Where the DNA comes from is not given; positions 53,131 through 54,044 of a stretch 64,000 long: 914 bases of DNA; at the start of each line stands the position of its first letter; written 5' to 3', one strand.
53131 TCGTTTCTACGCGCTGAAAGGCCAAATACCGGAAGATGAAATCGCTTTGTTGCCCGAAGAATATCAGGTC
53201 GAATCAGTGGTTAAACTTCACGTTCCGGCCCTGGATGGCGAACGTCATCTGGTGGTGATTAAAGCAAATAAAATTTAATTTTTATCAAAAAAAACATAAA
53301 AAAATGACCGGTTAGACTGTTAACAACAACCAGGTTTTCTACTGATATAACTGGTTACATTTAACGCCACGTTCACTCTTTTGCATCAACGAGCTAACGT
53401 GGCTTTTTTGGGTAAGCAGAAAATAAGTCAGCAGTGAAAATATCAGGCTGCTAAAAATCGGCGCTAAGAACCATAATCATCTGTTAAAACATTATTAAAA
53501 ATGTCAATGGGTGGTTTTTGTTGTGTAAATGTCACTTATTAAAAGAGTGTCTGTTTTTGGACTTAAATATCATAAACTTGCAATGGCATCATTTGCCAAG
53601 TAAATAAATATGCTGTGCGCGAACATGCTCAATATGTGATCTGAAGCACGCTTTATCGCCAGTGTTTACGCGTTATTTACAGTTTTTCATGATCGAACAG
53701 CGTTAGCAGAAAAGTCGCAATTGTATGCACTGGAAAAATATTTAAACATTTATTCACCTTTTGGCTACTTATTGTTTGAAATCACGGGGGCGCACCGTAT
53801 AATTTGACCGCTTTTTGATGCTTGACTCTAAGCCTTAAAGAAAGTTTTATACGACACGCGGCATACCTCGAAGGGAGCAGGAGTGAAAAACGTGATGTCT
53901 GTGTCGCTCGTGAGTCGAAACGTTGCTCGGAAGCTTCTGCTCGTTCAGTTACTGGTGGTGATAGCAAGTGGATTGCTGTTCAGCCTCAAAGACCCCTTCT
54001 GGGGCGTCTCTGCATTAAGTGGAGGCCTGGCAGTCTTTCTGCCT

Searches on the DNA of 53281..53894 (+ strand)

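Call 56: search_dna_similar(query=window:53281-53894:+, collection=ecoli_genomes, mode=near, max_rows=25)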
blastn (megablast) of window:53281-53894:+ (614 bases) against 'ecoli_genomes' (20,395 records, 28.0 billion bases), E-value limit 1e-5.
Records with a match: 5424; places in all: 5429; records where one place covers at least 80% of the query: 5423.
Genomes with a match: 5424 of 5426; with a place that covers at least 80% of the query: 5423. Places per genome that has any: lowest 1, median 1, highest 2. On chromosomes: 5429 places; on plasmids: 0.
Best place of each record, by identity: >=99% 18; 95-99% 5404; 90-95% 2.
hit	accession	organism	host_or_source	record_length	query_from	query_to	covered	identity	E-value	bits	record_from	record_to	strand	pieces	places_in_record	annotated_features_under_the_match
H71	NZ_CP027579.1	Escherichia coli strain 2013C-4282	Homo sapiens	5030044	1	614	100%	100.0%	0e+0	1134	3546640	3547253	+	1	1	none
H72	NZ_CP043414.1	Escherichia coli strain EC42405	bovine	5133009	1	614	100%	100.0%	0e+0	1134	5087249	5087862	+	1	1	none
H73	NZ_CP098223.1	Escherichia coli strain Z0117EC0005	Canis lupus familiaris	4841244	1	614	100%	100.0%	0e+0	1134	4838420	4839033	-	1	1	none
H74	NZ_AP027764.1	Escherichia coli strain 2017-02-2CC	Homo sapiens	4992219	1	614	100%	100.0%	0e+0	1134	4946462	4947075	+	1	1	none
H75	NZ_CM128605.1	Escherichia coli strain E200086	Homo sapiens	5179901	1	614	100%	100.0%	0e+0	1134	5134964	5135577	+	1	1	none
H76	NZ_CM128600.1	Escherichia coli strain E400634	Homo sapiens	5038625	1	614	100%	100.0%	0e+0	1134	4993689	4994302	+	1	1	none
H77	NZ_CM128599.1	Escherichia coli strain E500002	Homo sapiens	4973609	1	614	100%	100.0%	0e+0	1134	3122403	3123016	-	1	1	none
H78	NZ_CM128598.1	Escherichia coli strain E600003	Homo sapiens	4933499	1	614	100%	100.0%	0e+0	1134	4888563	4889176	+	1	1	none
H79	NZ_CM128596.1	Escherichia coli strain 100117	Homo sapiens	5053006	1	614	100%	100.0%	0e+0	1134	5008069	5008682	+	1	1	none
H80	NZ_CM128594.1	Escherichia coli strain 100248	Homo sapiens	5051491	1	614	100%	100.0%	0e+0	1134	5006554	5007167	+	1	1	none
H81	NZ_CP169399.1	Escherichia coli strain MFDS1022581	Animal source foods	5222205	1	614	100%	100.0%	0e+0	1134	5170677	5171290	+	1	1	none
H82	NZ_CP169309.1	Escherichia coli strain MFDS1019527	cattle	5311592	1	614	100%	100.0%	0e+0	1134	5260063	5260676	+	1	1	none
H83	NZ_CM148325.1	Escherichia coli strain 24A16CRGN010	Homo sapiens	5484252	1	614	100%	100.0%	0e+0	1134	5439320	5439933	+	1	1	none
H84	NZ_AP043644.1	Escherichia coli strain AST85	Homo sapiens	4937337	1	614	100%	100.0%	0e+0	1134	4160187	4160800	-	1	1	none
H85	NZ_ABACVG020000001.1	Escherichia coli strain 2020CK-00188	Homo sapiens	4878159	1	614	100%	99.8%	0e+0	1129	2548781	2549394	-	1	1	none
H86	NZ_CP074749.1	Escherichia coli strain R32_14_1F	goat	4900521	1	614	100%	99.8%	0e+0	1129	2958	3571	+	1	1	none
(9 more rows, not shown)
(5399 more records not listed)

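Call 57: get_annotated_region(hit=H73, flank=12000)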
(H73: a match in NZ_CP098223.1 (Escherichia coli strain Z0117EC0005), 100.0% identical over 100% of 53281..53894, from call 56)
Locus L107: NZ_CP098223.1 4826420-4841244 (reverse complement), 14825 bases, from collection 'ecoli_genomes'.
description: Escherichia coli strain Z0117EC0005 chromosome, complete genome
organism: Escherichia coli strain Z0117EC0005 (NCBI taxid 562)
replicon: chromosome; assembly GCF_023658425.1
host: Canis lupus familiaris; source: -; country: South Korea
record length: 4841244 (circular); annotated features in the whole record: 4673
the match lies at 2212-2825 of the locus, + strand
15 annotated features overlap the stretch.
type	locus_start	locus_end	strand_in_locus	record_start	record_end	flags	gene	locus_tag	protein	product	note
CDS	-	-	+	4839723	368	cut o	mnmG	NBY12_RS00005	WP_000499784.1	tRNA uridine-5-carboxymethylaminomethyl(34) synthesis enzyme MnmG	-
CDS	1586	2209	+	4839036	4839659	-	rsmG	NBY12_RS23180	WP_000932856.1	16S rRNA (guanine(527)-N(7))-methyltransferase RsmG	-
CDS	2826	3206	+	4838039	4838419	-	atpI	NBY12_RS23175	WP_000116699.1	F0F1 ATP synthase subunit I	-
CDS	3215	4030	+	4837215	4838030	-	atpB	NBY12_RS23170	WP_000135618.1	F0F1 ATP synthase subunit A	-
CDS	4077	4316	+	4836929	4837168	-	atpE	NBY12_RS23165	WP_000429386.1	F0F1 ATP synthase subunit C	-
CDS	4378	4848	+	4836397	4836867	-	atpF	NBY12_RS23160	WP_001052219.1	F0F1 ATP synthase subunit B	-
CDS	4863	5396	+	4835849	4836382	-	atpH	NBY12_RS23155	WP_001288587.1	F0F1 ATP synthase subunit delta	-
CDS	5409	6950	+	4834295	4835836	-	atpA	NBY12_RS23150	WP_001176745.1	F0F1 ATP synthase subunit alpha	-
CDS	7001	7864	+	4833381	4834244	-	atpG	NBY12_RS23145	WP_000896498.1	F0F1 ATP synthase subunit gamma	-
CDS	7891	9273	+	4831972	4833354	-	atpD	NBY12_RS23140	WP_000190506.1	F0F1 ATP synthase subunit beta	-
CDS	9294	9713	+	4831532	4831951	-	atpC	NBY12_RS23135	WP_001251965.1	F0F1 ATP synthase subunit epsilon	-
CDS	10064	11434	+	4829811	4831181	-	glmU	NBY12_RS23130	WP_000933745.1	bifunctional UDP-N-acetylglucosamine diphosphorylase/glucosamine-1-phosphate N-acetyltransferase GlmU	-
CDS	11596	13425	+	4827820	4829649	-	glmS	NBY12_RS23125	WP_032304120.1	glutamine--fructose-6-phosphate transaminase (isomerizing)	-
CDS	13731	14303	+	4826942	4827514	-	lpfA-O113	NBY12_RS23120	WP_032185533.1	long polar fimbria major subunit LpfA-O113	-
CDS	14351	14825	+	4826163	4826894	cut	lpfB-O113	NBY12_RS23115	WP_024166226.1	long polar fimbrial chaperone LpfB-O113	-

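Call 58: get_annotated_region(hit=H75, flank=12000)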
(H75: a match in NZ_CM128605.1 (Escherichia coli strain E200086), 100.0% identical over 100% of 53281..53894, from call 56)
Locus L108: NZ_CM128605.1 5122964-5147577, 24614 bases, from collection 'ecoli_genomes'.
description: Escherichia coli strain E200086 chromosome, whole genome shotgun sequence
organism: Escherichia coli strain E200086 (NCBI taxid 562)
replicon: chromosome; assembly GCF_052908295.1
host: Homo sapiens; source: stool; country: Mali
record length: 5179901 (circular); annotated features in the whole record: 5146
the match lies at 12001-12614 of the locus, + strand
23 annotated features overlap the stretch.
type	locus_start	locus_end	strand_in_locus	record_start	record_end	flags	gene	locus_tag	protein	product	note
CDS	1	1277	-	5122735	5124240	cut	rbsA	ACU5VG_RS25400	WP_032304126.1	ribose ABC transporter ATP-binding protein RbsA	-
CDS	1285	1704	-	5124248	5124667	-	rbsD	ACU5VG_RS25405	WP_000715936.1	D-ribose pyranase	-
CDS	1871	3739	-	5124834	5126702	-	kup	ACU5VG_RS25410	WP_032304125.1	low affinity potassium transporter Kup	-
CDS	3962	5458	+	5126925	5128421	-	ravA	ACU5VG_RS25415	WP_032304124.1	ATPase RavA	-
CDS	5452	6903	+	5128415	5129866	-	viaA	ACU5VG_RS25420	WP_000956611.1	ATPase RavA stimulator ViaA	-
CDS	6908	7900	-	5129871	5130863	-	asnA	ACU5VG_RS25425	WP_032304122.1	aspartate--ammonia ligase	-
CDS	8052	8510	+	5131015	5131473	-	asnC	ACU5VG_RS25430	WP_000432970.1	transcriptional regulator AsnC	-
CDS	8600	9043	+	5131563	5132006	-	mioC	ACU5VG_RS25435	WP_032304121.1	FMN-binding protein MioC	-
CDS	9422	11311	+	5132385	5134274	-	mnmG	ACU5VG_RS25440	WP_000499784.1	tRNA uridine-5-carboxymethylaminomethyl(34) synthesis enzyme MnmG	-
CDS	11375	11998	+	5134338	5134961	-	rsmG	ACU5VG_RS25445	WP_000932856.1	16S rRNA (guanine(527)-N(7))-methyltransferase RsmG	-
CDS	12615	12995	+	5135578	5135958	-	atpI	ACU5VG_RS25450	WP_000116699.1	F0F1 ATP synthase subunit I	-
CDS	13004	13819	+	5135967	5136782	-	atpB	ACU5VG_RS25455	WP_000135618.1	F0F1 ATP synthase subunit A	-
CDS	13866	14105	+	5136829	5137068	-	atpE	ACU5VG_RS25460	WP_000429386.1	F0F1 ATP synthase subunit C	-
CDS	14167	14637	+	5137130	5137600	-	atpF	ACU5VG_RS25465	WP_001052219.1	F0F1 ATP synthase subunit B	-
CDS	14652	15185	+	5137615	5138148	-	atpH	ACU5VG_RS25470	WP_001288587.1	F0F1 ATP synthase subunit delta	-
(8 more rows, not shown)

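Call 59: get_annotated_region(hit=H86, flank=12000)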
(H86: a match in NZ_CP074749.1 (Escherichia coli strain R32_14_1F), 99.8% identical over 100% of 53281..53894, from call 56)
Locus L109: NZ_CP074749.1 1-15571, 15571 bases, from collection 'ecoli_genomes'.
description: Escherichia coli strain R32_14_1F chromosome, complete genome
organism: Escherichia coli strain R32_14_1F (NCBI taxid 562)
replicon: chromosome; assembly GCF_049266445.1
host: goat; source: missing; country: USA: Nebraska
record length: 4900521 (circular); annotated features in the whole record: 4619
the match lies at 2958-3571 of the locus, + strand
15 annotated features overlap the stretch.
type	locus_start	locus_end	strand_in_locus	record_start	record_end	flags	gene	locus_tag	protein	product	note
CDS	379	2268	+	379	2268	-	mnmG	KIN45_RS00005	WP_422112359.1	tRNA uridine-5-carboxymethylaminomethyl(34) synthesis enzyme MnmG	-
CDS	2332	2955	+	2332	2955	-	rsmG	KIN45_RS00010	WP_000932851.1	16S rRNA (guanine(527)-N(7))-methyltransferase RsmG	-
CDS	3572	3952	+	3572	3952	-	atpI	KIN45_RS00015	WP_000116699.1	F0F1 ATP synthase subunit I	-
CDS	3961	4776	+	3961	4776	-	atpB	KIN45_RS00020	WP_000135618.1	F0F1 ATP synthase subunit A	-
CDS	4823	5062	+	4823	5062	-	atpE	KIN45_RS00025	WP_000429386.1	F0F1 ATP synthase subunit C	-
CDS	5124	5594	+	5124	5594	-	atpF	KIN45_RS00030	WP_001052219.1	F0F1 ATP synthase subunit B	-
CDS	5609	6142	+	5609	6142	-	atpH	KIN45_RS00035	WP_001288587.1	F0F1 ATP synthase subunit delta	-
CDS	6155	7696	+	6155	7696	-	atpA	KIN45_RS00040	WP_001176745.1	F0F1 ATP synthase subunit alpha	-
CDS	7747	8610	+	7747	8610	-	atpG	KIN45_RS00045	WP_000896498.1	F0F1 ATP synthase subunit gamma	-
CDS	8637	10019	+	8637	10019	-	atpD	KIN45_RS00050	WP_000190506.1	F0F1 ATP synthase subunit beta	-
CDS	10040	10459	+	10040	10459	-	atpC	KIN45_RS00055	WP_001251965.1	F0F1 ATP synthase subunit epsilon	-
CDS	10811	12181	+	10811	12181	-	glmU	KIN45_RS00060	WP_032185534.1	bifunctional UDP-N-acetylglucosamine diphosphorylase/glucosamine-1-phosphate N-acetyltransferase GlmU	-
CDS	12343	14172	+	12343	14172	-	glmS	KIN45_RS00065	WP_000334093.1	glutamine--fructose-6-phosphate transaminase (isomerizing)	-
CDS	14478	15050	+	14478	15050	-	lpfA-O113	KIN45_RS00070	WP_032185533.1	long polar fimbria major subunit LpfA-O113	-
CDS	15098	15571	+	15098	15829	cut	lpfB-O113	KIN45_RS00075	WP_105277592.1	long polar fimbrial chaperone LpfB-O113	-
